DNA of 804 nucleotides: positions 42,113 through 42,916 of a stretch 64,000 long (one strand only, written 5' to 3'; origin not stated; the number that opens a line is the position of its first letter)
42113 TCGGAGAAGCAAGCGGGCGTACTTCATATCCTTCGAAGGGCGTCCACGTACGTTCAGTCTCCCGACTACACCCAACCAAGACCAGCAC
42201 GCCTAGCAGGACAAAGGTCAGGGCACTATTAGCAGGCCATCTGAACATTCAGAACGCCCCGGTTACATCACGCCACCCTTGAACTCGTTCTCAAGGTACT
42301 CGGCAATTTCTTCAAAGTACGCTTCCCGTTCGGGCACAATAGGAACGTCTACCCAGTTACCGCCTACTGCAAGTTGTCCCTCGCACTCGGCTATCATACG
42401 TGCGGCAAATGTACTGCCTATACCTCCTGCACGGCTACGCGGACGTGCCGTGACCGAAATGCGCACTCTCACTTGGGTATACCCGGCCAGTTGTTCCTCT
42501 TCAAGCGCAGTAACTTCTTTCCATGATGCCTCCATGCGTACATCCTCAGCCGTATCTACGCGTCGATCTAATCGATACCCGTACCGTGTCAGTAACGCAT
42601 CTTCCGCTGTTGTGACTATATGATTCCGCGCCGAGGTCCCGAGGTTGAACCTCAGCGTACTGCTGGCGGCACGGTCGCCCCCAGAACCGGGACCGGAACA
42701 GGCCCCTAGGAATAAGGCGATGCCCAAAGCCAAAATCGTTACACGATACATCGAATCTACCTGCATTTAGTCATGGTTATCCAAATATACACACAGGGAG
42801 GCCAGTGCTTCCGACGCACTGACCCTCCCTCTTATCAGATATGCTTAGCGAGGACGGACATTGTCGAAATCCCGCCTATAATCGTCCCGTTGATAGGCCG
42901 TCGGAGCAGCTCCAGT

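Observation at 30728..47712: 17-kb, eight-gene co-directional SusC/SusD cluster loaded with FG-GAP/VCBS-ASPIC lipoproteins but no CAZyme or regulator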

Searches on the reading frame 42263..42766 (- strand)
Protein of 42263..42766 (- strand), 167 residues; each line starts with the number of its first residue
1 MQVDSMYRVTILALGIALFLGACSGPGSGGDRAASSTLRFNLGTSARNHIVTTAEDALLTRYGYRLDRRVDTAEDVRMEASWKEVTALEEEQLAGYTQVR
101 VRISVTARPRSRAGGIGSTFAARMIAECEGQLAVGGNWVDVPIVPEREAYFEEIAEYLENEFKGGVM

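Call 3: search_protein_families(library=pfam, proteins=[window:42263-42766:-], max_evalue=0.01)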
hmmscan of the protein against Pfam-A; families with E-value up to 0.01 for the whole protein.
window:42263-42766:- (167 aa): 0 families

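Call 5: search_protein_families(library=ncbifam, proteins=[window:42263-42766:-], max_evalue=0.01)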
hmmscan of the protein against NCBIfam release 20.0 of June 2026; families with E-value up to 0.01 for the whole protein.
window:42263-42766:- (167 aa): 0 families

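Call 64: search_protein_families(library=pfam, proteins=[window:42263-42766:-], max_evalue=1)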
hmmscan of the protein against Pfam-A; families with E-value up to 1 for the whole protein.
window:42263-42766:- (167 aa): 0 families

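Call 72: search_protein_representatives(protein=window:42263-42766:-)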
Query: 167 residues. Proteins with E-value up to 0.001 (for the whole library): 148; up to 1e-10: 26; up to 1e-30: 3. The best 148 are listed.
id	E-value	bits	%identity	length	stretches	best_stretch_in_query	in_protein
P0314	1.2e-44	168.1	49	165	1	10-167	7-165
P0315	1.1e-35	139.0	47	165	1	14-166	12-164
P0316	5.0e-31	123.9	45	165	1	9-166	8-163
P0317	1.2e-29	119.4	42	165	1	16-161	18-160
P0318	7.4e-29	116.8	40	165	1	12-166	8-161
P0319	1.8e-26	109.1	39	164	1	16-163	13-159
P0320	2.7e-25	105.3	41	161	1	16-163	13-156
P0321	3.2e-25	105.0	40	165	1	6-163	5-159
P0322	8.0e-25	103.7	39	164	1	18-165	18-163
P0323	2.6e-24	102.1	43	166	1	14-165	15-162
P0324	3.7e-23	98.3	37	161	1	6-164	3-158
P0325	2.2e-21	92.6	41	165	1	7-164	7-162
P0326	5.0e-21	91.4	35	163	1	12-163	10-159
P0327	5.6e-18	81.5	35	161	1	10-166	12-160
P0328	7.8e-18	81.0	33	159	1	12-162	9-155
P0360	2.6e-08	50.1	24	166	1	9-164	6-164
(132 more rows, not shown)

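Call 74: search_protein_families(library=pfam, alignment_id=A7, max_evalue=0.1)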
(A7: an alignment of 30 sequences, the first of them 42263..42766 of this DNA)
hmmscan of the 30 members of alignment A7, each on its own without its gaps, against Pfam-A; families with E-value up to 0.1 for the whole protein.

A. member 1, window:42263-42766:- (167 aa): 0 families

B. families by the number of members that match (of 30 scanned): 6 families
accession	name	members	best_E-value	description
PF23763.2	Beta-barrel_GLAA-B_I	1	0.0032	GLAA-B beta-barrel domain I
PF22086.1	DUF6940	1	0.019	Family of unknown function (DUF6940)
PF17886.7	ArsA_HSP20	1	0.022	HSP20-like domain found in ArsA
PF11141.13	DUF2914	1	0.037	Protein of unknown function (DUF2914)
PF17768.7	RecJ_OB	1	0.058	RecJ OB domain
PF25184.1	YxzE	1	0.061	YxzE-like putative bacteriocin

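Call 75: search_solved_structures(query=A7, max_evalue=1)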
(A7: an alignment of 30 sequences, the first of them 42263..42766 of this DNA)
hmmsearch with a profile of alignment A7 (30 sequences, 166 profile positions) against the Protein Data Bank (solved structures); distinct sequences matched with E-value up to 1: 5.
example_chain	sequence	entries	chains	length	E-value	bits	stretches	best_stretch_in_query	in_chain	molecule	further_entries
5z6b_A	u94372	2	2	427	0.33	13.7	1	1-55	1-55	Putative ABC transporter substrate-binding protein YesO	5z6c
6ta9_A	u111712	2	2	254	0.42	13.4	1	4-45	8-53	SLT domain-containing protein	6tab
6taf_A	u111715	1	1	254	0.42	13.4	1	4-45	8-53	SLT domain-containing protein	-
6tad_A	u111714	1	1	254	0.42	13.4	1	4-45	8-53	SLT domain-containing protein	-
8adg_D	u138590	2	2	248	0.94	12.2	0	1-33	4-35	Outer membrane protein assembly factor BamD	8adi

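Call 90: find_encoding_contigs(protein=P0360, flank=8000, max_places=2)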
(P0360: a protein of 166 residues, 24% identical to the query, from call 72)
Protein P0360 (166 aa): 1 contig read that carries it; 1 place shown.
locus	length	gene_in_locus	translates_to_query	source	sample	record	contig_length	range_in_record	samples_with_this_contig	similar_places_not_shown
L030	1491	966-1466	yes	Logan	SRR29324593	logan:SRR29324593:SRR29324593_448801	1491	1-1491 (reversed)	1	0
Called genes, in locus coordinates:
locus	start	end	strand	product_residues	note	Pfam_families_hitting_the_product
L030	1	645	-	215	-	?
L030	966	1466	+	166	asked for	-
